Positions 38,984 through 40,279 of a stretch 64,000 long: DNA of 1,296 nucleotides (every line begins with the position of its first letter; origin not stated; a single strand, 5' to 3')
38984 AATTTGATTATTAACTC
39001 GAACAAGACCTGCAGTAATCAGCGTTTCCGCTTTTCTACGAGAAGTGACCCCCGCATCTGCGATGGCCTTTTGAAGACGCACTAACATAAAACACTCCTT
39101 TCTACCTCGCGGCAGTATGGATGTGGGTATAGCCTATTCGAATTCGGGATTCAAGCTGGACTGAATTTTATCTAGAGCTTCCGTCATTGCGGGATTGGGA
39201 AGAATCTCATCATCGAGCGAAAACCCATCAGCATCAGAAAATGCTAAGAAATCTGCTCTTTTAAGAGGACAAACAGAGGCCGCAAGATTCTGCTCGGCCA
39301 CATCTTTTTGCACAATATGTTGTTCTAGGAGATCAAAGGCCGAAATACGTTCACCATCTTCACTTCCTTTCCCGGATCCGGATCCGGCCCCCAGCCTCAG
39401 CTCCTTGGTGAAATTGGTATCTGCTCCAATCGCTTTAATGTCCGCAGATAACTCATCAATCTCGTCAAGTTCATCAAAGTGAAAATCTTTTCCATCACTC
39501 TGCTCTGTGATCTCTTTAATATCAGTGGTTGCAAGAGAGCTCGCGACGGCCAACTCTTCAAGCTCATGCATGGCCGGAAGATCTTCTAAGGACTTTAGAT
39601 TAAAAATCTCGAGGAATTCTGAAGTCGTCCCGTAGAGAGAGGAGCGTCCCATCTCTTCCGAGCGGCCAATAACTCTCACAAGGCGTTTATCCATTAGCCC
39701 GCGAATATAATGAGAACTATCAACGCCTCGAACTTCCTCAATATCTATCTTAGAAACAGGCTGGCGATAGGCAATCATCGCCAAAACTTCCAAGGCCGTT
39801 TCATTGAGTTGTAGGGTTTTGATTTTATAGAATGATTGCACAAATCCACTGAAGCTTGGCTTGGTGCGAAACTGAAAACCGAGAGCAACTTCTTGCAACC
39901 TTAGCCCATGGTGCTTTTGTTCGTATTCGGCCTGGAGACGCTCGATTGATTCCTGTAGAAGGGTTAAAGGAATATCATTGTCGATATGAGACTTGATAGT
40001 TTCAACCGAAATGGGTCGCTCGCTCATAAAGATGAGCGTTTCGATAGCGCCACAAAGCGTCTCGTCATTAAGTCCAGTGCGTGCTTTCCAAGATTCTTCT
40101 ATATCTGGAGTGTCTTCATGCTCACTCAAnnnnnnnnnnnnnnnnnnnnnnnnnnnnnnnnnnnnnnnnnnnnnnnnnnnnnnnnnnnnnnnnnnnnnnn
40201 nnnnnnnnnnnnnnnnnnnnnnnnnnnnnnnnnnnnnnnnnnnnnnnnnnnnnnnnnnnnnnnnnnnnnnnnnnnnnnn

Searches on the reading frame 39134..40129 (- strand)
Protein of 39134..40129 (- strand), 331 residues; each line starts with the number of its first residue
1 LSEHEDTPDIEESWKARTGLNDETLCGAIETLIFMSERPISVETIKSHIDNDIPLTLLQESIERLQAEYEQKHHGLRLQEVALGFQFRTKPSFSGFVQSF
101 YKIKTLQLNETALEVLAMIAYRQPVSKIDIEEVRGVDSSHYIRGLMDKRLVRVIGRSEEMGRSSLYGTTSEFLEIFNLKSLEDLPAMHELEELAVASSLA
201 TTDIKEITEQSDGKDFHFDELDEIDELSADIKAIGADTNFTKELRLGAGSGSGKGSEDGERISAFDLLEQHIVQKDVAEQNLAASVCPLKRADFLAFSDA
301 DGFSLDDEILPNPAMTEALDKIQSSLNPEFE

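Call 41: search_protein_families(library=pfam, proteins=[window:39134-40129:-], max_evalue=0.0001)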
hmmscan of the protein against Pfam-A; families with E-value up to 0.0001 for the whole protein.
window:39134-40129:- (331 aa): 1 family
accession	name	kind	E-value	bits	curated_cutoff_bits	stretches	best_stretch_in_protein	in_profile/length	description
PF04079.22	SMC_ScpB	-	4.6e-49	166.5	27.4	1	28-186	2-159/160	Segregation and condensation complex subunit ScpB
